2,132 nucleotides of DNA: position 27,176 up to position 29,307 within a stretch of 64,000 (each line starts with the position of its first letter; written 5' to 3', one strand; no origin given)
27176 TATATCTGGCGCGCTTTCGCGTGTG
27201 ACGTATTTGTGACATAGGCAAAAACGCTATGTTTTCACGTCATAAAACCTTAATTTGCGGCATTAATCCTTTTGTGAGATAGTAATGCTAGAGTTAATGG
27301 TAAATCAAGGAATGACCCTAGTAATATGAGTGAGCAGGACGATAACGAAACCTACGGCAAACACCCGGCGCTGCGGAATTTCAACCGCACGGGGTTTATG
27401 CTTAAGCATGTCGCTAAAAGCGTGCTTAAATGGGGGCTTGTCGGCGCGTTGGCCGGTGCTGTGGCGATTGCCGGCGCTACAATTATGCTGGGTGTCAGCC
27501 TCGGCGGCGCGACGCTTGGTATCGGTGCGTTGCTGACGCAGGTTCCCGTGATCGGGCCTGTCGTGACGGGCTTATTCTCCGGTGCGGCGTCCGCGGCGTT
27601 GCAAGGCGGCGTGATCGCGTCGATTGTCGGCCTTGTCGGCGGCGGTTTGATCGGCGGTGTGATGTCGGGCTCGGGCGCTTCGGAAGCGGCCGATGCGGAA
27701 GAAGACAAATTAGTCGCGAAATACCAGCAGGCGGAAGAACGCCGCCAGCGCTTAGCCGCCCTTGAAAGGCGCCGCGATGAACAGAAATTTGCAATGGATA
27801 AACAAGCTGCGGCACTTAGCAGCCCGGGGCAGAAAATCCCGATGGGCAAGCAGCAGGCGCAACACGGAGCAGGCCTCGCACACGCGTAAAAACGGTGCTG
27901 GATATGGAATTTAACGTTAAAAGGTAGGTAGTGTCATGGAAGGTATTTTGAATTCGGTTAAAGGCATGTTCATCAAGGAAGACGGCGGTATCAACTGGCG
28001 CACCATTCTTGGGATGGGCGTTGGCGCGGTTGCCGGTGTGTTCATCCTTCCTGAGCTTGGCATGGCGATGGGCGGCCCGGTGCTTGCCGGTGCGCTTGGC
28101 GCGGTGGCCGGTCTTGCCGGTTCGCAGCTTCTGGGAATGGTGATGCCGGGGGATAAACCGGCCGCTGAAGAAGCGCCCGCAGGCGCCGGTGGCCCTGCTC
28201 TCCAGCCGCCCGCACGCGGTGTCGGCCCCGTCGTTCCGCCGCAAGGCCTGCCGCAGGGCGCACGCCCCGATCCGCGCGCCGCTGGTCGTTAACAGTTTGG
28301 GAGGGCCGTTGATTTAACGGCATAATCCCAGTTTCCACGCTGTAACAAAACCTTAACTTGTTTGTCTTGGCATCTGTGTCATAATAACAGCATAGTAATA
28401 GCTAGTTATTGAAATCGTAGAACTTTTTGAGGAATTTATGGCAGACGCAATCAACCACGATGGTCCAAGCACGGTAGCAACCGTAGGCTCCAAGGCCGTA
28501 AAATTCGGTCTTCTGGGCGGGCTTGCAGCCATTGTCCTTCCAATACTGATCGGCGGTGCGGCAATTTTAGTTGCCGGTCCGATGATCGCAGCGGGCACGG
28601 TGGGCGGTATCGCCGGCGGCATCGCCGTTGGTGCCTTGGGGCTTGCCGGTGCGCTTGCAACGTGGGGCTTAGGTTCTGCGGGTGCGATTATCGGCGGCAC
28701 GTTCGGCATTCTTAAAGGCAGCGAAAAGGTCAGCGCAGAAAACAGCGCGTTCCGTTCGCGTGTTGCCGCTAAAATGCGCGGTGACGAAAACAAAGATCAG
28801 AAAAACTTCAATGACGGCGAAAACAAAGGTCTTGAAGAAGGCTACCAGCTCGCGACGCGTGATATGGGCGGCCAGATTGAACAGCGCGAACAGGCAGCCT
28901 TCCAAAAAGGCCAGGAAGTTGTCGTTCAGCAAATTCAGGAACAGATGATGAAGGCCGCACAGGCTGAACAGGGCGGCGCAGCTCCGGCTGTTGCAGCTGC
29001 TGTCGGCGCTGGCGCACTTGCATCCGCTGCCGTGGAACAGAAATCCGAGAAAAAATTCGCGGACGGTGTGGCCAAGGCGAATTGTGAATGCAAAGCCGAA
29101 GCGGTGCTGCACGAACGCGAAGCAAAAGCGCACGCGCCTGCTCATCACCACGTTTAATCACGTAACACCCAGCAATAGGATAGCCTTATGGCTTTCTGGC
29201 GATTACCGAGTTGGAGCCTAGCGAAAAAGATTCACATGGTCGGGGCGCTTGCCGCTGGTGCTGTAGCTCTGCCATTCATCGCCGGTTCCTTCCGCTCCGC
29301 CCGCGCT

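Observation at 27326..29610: Cluster of four glycine/alanine-rich membrane proteins with polar tails, each with its own AT-rich leader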

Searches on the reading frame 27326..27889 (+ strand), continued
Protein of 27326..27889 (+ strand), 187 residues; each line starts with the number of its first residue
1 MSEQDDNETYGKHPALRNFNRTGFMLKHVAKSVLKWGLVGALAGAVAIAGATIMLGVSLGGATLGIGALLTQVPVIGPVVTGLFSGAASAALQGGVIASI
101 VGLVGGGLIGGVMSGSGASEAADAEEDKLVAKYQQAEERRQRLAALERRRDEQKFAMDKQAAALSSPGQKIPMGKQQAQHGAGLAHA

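Call 85: search_protein_families(library=padloc, proteins=[window:27326-27889:+], max_evalue=0.1)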
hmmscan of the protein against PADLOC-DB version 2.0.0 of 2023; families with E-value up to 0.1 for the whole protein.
window:27326-27889:+ (187 aa): 0 families

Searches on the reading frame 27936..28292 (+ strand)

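Call 3: search_protein_families(library=pfam, proteins=[window:27936-28292:+], max_evalue=1)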
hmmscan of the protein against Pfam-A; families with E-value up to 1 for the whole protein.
window:27936-28292:+ (118 aa): 2 families
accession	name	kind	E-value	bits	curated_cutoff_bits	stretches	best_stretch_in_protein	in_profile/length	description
PF04306.18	DUF456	-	0.12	13.1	29.4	1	11-48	51-88/139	Protein of unknown function (DUF456)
PF17508.7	MccV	-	0.72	10.9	27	0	17-55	16-53/104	Microcin V bacteriocin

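Call 4: search_protein_families(library=ncbifam, proteins=[window:27936-28292:+], max_evalue=1)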
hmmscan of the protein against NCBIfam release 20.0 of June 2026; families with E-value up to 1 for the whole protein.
window:27936-28292:+ (118 aa): 0 families

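Call 84: search_protein_families(library=phrogs, proteins=[window:27936-28292:+], max_evalue=0.1)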
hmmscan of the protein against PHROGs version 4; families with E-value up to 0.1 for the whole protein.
window:27936-28292:+ (118 aa): 0 families

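Call 85: search_protein_families(library=padloc, proteins=[window:27936-28292:+], max_evalue=0.1)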
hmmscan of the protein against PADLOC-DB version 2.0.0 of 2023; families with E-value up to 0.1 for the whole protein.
window:27936-28292:+ (118 aa): 0 families

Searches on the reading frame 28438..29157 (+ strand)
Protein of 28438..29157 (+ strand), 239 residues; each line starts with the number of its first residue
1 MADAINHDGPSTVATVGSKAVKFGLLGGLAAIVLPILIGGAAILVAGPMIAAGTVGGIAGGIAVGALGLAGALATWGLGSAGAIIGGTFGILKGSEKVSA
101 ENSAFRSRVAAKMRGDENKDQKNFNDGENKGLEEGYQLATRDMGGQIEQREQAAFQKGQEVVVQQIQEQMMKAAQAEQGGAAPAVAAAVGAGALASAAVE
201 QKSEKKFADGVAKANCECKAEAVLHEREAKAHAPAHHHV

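Call 3: search_protein_families(library=pfam, proteins=[window:28438-29157:+], max_evalue=1)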
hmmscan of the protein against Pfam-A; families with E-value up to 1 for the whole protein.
window:28438-29157:+ (239 aa): 0 families

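Call 4: search_protein_families(library=ncbifam, proteins=[window:28438-29157:+], max_evalue=1)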
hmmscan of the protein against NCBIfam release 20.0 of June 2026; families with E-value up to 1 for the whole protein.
window:28438-29157:+ (239 aa): 0 families

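Call 21: find_homologous_proteins(query=window:28438-29154:+, max_evalue=0.01)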
Query window:28438-29154:+ (239 aa): 7 proteins with E <= 0.01 among 8000 candidates.
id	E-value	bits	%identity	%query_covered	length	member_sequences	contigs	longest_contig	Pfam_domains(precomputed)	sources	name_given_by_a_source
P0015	1.4e-141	488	100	100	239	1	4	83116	-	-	-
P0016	1.8e-53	200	54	98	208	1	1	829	-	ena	-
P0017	1.3e-50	190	54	97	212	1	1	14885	-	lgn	-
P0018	1.2e-47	181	43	97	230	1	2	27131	-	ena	-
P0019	5.4e-42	162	46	98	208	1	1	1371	-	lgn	-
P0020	2.8e-38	150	44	98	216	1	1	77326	-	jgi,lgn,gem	-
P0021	8.0e-35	139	42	98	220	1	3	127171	-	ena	-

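Call 26: search_solved_structures(query=A4, max_evalue=10, show_alignments=2)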
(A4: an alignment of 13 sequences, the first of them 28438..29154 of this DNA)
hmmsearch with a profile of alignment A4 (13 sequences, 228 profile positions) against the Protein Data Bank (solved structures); distinct sequences matched with E-value up to 10: 3.
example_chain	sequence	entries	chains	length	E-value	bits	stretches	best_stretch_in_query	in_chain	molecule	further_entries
6l4u_2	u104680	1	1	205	0.18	14.6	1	5-83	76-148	Fucoxanthin chlorophyll a/c-binding protein Lhcr8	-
9lts_A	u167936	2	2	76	0.58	13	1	68-123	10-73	Protein LRC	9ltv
1kvd_A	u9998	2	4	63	4.9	9.9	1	48-87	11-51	SMK TOXIN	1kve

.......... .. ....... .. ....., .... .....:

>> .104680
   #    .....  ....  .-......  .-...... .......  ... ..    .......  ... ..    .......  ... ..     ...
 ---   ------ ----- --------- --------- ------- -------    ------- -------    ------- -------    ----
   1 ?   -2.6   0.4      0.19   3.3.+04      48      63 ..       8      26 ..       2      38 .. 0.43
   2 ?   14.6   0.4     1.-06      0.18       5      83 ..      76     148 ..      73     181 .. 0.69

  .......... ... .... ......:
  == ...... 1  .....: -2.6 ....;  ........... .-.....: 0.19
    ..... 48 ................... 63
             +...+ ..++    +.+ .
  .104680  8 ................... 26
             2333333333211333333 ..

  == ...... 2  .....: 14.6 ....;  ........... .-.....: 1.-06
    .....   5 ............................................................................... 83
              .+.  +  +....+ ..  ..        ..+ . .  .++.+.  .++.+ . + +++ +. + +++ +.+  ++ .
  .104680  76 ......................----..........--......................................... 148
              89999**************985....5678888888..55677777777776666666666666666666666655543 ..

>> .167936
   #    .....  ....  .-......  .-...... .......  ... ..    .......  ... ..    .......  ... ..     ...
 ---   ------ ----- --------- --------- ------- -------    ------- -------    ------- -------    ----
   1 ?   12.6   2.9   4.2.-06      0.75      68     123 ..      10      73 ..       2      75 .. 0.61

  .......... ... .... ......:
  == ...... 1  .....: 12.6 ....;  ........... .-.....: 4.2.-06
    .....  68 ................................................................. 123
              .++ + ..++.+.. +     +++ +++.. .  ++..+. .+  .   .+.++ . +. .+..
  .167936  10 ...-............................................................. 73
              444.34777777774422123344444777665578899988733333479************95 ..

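Call 62: find_related_loci(query=A4, collection=metagenome_contigs, flank=5000)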
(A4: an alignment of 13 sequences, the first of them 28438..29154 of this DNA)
Query A4 (239 aa) in metagenome_contigs; peptide patterns used: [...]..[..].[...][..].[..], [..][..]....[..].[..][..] (x = any residue, [..] = any of these).
83 stretches matched a pattern; 4 encode a relative of the query (tblastn E <= 1e-3); 4 distinct loci.
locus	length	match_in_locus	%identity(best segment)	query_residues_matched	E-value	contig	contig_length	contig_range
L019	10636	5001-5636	44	1-234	1e-48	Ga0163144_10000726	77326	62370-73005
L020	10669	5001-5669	44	3-234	9e-37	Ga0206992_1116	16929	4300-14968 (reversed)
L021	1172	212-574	51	96-234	7e-37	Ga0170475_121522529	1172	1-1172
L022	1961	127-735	39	1-234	5e-25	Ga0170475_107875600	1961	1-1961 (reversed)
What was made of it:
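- Tried and rejected: The JGI metagenome scan added four loci (call 62).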

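Call 69: predict_structure(alignment_id=A8)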
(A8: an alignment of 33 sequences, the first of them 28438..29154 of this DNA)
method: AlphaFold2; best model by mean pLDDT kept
length: 239 residues; sequences in the alignment: 33
mean_pLDDT: 67.9   pTM: 0.28
mean pLDDT of the five models: 67.9, 67.7, 64.1, 63.6, 63.0
residues with pLDDT >= 90: 54; 70-90: 52; 50-70: 67; < 50: 66
segments of 3 or more residues with pLDDT < 50: 1-6, 47-50, 52-80, 190-198, 204-209, 211-214
pLDDT, mean of each block of 10 residues (from residue 1): 48 58 68 67 53 44 46 45 57 74 87 82 92 95 92 95 95 86 51 48 47 55 84 59
secondary structure, 60 per line:
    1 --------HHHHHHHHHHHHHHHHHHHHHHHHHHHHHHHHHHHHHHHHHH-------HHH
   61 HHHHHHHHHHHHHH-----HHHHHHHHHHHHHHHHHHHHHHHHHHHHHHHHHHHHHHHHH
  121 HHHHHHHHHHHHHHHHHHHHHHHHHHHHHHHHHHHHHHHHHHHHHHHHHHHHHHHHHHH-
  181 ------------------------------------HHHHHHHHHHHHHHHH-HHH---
elements in order: H9-50 H58-74 H80-179 H217-232
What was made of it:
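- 28438..29157 (+): Gene C, 239 aa, a paralogue of A. It has a conserved N-terminus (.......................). The Gly/Ala-rich core is of variable length (70 aa here, 43-88 aa in the family). The last TM helix runs on as one long helix to about residue 179. That helix carries a polar GxxxGxxxG(Y) repeat (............) and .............. A variable A/Q linker and a conserved C-terminal helix (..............) follow. AF2 shows a continuous helix 80-179, with per-10-residue mean pLDDT above 90 across about residues 121-170 (call 69).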

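Call 73: fold_search(model_id=the predicted structure, library=pdb)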
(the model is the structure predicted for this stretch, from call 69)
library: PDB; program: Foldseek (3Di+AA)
matches with E <= 10: 0; with E <= 0.001: 0
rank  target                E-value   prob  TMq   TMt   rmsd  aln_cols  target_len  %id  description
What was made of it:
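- On Any protein of solved structure: Foldseek of the C model gives 0 matches at E<=10 (call 73).
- Tried and rejected: Foldseek of the C model against the PDB found nothing (call 73).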

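Call 84: search_protein_families(library=phrogs, proteins=[window:28438-29157:+], max_evalue=0.1)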
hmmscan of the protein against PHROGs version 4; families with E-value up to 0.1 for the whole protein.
window:28438-29157:+ (239 aa): 0 families

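Call 85: search_protein_families(library=padloc, proteins=[window:28438-29157:+], max_evalue=0.1)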
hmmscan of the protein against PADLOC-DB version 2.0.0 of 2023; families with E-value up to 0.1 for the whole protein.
window:28438-29157:+ (239 aa): 0 families

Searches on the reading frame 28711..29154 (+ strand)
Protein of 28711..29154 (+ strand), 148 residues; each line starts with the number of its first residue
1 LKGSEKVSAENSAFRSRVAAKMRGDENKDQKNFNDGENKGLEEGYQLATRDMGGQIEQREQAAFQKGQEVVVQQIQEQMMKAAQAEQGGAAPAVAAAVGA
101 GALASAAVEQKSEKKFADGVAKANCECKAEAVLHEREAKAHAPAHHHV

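Call 52: search_protein_representatives(alignment_id=A5)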
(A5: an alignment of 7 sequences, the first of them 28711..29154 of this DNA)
Query: 7 sequences, 123 profile positions. Proteins with E-value up to 0.001 (for the whole library): 31; up to 1e-10: 16; up to 1e-30: 6. The best 31 are listed.
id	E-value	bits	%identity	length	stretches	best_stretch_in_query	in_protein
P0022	7.5e-56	203.8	-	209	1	1-123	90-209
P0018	1.5e-54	199.6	-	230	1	1-123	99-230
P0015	7.3e-49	181.3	-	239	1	1-122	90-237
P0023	3.0e-45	169.6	-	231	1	1-121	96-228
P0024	2.6e-34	134.2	-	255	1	1-122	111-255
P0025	1.2e-31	125.6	-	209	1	1-118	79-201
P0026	2.2e-30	121.6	-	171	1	1-122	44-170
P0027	9.4e-28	113.1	-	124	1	1-122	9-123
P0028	3.4e-24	101.6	-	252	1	1-118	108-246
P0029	1.5e-16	77.0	-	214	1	1-122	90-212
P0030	6.9e-16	74.8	-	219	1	1-122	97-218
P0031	2.4e-15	73.0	-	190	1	1-121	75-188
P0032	4.8e-14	68.8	-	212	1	1-122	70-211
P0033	1.3e-13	67.4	-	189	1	1-121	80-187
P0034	1.1e-12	64.5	-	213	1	3-118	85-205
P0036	1.1e-10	58.0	-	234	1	1-117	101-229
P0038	8.0e-09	51.9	-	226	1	26-120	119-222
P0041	1.2e-07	48.1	-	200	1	1-117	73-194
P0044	1.6e-06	44.6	-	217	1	7-104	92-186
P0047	1.8e-05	41.1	-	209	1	1-121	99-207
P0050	3.4e-04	37.0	-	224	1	1-118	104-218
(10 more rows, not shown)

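Call 54: list_cluster_members(proteins=[P0029, P0030, P0032, P0034, P0036, P0038, P0041, P0044, P0047, P0050])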
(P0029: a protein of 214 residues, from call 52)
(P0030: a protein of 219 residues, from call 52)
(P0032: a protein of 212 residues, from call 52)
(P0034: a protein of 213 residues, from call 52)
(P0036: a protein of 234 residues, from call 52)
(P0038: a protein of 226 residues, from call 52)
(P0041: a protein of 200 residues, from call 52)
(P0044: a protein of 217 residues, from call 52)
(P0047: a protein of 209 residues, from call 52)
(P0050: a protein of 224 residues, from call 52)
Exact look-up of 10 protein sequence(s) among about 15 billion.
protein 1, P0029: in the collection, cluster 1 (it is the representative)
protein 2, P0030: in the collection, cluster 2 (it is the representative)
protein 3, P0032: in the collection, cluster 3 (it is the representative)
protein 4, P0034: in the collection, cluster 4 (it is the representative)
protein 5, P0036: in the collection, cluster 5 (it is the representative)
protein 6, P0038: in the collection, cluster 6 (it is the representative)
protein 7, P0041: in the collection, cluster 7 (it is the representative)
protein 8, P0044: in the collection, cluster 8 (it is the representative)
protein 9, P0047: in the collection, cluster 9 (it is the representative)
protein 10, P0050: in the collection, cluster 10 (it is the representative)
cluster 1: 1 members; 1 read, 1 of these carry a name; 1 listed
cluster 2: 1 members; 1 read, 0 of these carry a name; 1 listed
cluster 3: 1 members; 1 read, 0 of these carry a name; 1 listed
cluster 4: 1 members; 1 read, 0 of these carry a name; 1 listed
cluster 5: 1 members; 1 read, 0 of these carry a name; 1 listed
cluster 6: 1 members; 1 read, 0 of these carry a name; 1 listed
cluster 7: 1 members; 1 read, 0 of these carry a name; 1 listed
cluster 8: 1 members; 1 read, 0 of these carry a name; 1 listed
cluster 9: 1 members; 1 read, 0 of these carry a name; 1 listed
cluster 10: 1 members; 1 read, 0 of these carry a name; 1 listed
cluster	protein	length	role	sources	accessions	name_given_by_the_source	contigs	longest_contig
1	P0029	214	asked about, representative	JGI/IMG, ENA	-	hypothetical protein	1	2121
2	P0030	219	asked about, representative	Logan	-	-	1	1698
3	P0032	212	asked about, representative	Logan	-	-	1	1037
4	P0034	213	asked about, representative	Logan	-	-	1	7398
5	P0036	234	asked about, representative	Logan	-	-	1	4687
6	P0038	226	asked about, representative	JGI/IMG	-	-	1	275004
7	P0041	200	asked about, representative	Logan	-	-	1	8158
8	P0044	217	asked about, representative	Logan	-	-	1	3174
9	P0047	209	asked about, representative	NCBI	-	-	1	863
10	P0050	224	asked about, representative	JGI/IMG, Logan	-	-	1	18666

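Call 63: find_encoding_contigs(protein=P0038, flank=8000, max_places=1)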
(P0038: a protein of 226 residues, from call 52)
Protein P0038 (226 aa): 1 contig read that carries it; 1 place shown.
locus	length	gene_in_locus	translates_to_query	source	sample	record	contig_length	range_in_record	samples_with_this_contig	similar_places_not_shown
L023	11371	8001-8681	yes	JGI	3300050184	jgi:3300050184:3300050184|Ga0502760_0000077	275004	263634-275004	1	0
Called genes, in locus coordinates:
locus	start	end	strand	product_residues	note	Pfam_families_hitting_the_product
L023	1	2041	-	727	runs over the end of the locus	PF18072:FGAR-AT_linker, PF00586:AIRS, PF02769:AIRS_C, PF00586:AIRS, PF02769:AIRS_C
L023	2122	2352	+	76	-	PF01722:BolA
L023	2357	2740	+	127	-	PF00462:Glutaredoxin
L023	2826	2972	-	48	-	-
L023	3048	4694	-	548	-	PF02776:TPP_enzyme_N, PF00205:TPP_enzyme_M, PF02775:TPP_enzyme_C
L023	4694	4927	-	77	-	-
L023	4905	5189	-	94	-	PF04365:BrnT_toxin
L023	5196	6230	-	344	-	PF01479:S4, PF00849:PseudoU_synth_2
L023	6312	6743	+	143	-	-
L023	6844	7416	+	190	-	-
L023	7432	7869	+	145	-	-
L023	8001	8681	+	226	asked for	-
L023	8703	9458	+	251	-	-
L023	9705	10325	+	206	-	PF00163:Ribosomal_S4, PF01479:S4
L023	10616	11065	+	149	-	PF02381:MraZ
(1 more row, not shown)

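Call 64: find_encoding_contigs(protein=P0050, flank=8000, max_places=1)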
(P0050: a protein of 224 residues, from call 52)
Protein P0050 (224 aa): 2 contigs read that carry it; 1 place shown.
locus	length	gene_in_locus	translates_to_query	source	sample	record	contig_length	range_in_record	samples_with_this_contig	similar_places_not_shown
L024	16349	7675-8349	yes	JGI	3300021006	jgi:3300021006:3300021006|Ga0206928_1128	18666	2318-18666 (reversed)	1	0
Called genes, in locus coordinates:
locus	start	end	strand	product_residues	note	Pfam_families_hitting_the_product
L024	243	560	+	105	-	PF13473:Cupredoxin_1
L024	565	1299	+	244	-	-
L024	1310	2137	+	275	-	PF03239:FTR1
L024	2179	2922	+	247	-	-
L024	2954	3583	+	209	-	-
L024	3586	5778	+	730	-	PF18072:FGAR-AT_linker, PF00586:AIRS, PF02769:AIRS_C, PF00586:AIRS, PF02769:AIRS_C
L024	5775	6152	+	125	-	-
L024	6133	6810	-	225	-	PF07685:GATase_3, PF13507:GATase_5, PF01965:DJ-1_PfpI (weak)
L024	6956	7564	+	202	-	-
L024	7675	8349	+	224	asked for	-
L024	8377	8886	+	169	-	-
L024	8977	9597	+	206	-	PF00163:Ribosomal_S4, PF01479:S4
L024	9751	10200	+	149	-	PF02381:MraZ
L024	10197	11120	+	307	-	PF01795:Methyltransf_5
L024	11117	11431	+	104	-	-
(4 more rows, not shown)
